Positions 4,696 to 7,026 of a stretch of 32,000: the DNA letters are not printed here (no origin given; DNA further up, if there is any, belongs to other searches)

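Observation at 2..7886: Methyltransferase / coiled-coil ABC ATPase / DUF4365 nuclease triad joined by ATGA overlaps: candidate R-M-like system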

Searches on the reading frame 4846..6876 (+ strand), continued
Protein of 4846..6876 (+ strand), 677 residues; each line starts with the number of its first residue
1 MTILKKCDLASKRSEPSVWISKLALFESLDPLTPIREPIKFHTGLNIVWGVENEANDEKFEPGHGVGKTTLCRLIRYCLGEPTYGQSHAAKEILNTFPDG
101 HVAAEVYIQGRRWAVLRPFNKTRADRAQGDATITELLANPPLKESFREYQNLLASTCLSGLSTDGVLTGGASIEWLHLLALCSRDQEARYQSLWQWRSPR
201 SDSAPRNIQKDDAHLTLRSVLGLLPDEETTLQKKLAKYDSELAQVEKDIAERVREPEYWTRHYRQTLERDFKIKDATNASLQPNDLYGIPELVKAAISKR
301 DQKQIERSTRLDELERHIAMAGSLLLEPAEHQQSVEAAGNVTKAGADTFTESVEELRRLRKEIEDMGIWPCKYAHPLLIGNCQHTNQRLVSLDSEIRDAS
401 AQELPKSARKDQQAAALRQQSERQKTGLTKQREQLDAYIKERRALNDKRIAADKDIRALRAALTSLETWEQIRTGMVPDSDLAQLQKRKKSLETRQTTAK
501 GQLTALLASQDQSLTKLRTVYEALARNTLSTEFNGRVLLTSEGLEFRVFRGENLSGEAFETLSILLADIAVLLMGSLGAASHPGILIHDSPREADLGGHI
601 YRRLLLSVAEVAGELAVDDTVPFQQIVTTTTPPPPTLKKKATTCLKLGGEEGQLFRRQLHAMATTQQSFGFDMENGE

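Call 71: search_protein_families(library=pfam, proteins=[L075:12038-12808:+, L045:12111-13259:+, L045:13252-13845:+, L013:12071-12757:+, L013:12757-14133:+, L047:3380-6865:+, L064:12181-14616:+, L061:7391-8059:+, L061:8162-10129:+, L003:3578-4450:+], max_evalue=0.001)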
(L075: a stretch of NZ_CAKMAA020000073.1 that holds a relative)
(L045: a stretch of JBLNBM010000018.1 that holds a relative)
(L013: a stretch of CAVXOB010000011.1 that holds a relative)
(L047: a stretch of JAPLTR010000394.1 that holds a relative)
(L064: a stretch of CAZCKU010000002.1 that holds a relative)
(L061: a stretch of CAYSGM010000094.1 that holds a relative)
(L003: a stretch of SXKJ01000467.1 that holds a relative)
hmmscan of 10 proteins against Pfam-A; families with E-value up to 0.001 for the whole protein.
L075:12038-12808:+ (257 aa): 1 family
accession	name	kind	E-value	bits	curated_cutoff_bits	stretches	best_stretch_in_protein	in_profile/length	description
PF13391.12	HNH_2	-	1.4e-10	41.3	21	1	153-206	1-66/66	HNH endonuclease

L045:12111-13259:+ (383 aa): 4 families
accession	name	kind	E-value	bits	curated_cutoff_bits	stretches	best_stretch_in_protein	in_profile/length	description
PF06114.19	Peptidase_M78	-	1.2e-15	57.8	22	1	163-286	3-122/123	IrrE N-terminal-like domain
PF01381.28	HTH_3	-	7.4e-08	32.8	23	1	15-61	3-49/55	Helix-turn-helix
PF13560.12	HTH_31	-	3.9e-05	24.3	27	1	10-61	3-55/64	Helix-turn-helix domain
PF13413.12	HTH_25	-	0.00019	21.6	24.6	1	13-47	2-36/62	Helix-turn-helix domain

L045:13252-13845:+ (198 aa): 0 families

L013:12071-12757:+ (229 aa): 1 family
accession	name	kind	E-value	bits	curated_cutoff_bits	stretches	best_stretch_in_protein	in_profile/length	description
PF13271.11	DUF4062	-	1.3e-14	54.6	24.7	1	18-102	1-80/82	Domain of unknown function (DUF4062)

L013:12757-14133:+ (459 aa): 2 families
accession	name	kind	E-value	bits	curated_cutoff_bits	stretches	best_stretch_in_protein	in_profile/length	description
PF04326.19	SLFN_AlbA_2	-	2e-18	67.5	25.3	1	20-122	19-116/118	Schlafen, AlbA_2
PF13749.12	HATPase_c_4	-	3.4e-17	62.7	26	1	296-383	1-89/89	Putative ATP-dependent DNA helicase recG C-terminal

L047:3380-6865:+ (1162 aa): 8 families
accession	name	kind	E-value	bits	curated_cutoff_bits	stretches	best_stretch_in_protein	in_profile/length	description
PF13087.12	AAA_12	-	2.5e-42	145.1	27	1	925-1129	2-194/195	AAA domain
PF13086.12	AAA_11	-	7e-36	124.7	27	1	567-904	1-254/257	AAA domain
PF00069.31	Pkinase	-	1.5e-22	80.7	31.7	1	18-269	9-255/263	Protein kinase domain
PF07714.23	PK_Tyr_Ser-Thr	-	5.5e-13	49.3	23.1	1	31-213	26-204/258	Protein tyrosine and serine/threonine kinase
PF13604.12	AAA_30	-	4.5e-09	36.7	27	1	568-628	2-61/191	AAA domain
PF13245.12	AAA_19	-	5e-09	36.9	25.1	1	577-902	6-131/134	AAA domain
PF01443.25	Viral_helicase1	-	6.8e-08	33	21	0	1058-1126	162-227/228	Viral superfamily 1 RNA helicase core domain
PF00580.27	UvrD-helicase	-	4.4e-05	23.7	23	1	582-729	12-122/271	UvrD/REP helicase N-terminal domain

L064:12181-14616:+ (812 aa): 2 families
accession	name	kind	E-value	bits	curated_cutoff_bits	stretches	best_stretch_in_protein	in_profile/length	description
PF13166.12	AAA_13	-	2.2e-131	440.3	36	1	26-777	8-712/713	AAA domain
PF02463.25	SMC_N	-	1e-07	32.1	40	1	247-641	98-217/220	RecF/RecN/SMC N terminal domain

L061:7391-8059:+ (223 aa): 1 family
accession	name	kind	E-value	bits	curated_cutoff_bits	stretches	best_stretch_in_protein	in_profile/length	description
PF18735.6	HEPN_RiboL-PSP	-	3.7e-20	73.1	28.4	1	12-196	2-190/191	RiboL-PSP-HEPN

L061:8162-10129:+ (656 aa): 8 families
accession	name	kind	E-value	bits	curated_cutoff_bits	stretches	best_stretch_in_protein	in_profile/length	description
PF13175.12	AAA_15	-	2.2e-23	83.9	32.1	2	240-338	258-371/374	AAA ATPase domain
PF13304.12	AAA_21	-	5e-16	60.1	27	1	36-339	1-301/304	AAA domain, putative AbiEii toxin, Type IV TA system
PF20469.4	OLD-like_TOPRIM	-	8.7e-15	55.5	23.2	1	386-457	1-67/67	Overcoming lysogenization defect protein-like, TOPRIM domain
PF13476.12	AAA_23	-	7.3e-14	53.3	27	1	6-210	2-185/201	AAA domain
PF11398.14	DUF2813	-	2.9e-11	43.8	21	1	28-349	17-336/372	Protein of unknown function (DUF2813)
PF02463.25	SMC_N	-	8.2e-09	35.6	40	1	27-62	17-52/220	RecF/RecN/SMC N terminal domain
PF13555.12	AAA_29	-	2.9e-06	27.4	27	1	31-62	18-50/61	P-loop containing region of AAA domain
PF13514.12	AAA_27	-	0.00023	21.2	22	1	10-88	7-72/206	AAA domain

L003:3578-4450:+ (291 aa): 0 families

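Call 101: search_protein_families(library=pfam, proteins=[L002:2177-4420:+, L002:5285-5950:+, L002:5960-6613:+, L002:7394-7972:+, L002:10101-10985:+, L002:10985-12502:+, L003:4517-5551:+, L003:5485-6180:+, L054:8067-9992:+], max_evalue=0.001)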
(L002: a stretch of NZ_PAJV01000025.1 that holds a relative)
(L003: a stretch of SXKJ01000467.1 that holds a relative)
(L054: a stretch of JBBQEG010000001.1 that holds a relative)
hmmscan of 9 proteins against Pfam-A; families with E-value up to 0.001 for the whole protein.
L002:2177-4420:+ (748 aa): 3 families
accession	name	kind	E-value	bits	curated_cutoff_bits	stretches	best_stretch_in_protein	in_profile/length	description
PF00916.26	Sulfate_transp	-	1.7e-52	178.9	23.2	1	11-391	1-373/380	Sulfate permease family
PF00484.24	Pro_CA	-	2.9e-20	73.6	25.7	1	577-736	2-155/156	Carbonic anhydrase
PF16983.11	MFS_MOT1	-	7e-06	26.8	30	1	274-375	25-111/111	Molybdate transporter of MFS superfamily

L002:5285-5950:+ (222 aa): 0 families

L002:5960-6613:+ (218 aa): 2 families
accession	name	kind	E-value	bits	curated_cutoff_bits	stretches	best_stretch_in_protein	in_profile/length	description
PF00589.27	Phage_integrase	-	2.6e-10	40.8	27.1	1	53-171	61-166/172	Phage integrase family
PF13384.12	HTH_23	-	0.0008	19.6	24.6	0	27-53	13-39/50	Homeodomain-like domain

L002:7394-7972:+ (193 aa): 0 families

L002:10101-10985:+ (295 aa): 1 family
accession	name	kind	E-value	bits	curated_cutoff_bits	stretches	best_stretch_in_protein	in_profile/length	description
PF00571.33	CBS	-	4.9e-12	46.4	24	1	42-87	7-53/57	CBS domain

L002:10985-12502:+ (506 aa): 5 families
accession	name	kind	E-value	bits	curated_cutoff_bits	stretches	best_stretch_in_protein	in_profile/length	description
PF00271.37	Helicase_C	-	1.5e-14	54.6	23.5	1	339-448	3-110/110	Helicase conserved C-terminal domain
PF04851.21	ResIII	-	3.4e-09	37.3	22.5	1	16-168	5-151/164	Type III restriction enzyme, res subunit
PF00176.29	SNF2-rel_dom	-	3.1e-08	33.5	24.9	1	35-157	20-144/290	SNF2-related domain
PF00270.35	DEAD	-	3.1e-07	30.7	26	1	17-170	2-151/167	DEAD/DEAH box helicase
PF13245.12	AAA_19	-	0.00065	20.3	25.1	0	32-155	11-107/134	AAA domain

L003:4517-5551:+ (345 aa): 1 family
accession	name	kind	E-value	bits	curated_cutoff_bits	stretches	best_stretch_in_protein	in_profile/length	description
PF06114.19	Peptidase_M78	-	9e-06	25.9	22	1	173-261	20-104/123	IrrE N-terminal-like domain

L003:5485-6180:+ (232 aa): 0 families

L054:8067-9992:+ (642 aa): 4 families
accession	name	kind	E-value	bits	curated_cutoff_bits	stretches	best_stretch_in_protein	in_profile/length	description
PF13304.12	AAA_21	-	4.7e-28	99.6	27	1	47-391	1-304/304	AAA domain, putative AbiEii toxin, Type IV TA system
PF13175.12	AAA_15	-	1.6e-06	28.4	32.1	1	317-385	297-369/374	AAA ATPase domain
PF02463.25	SMC_N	-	0.00052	19.9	40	0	47-68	26-47/220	RecF/RecN/SMC N terminal domain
PF00004.35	AAA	-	0.00082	20.3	21.2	0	332-398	46-121/131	ATPase family associated with various cellular activities (AAA)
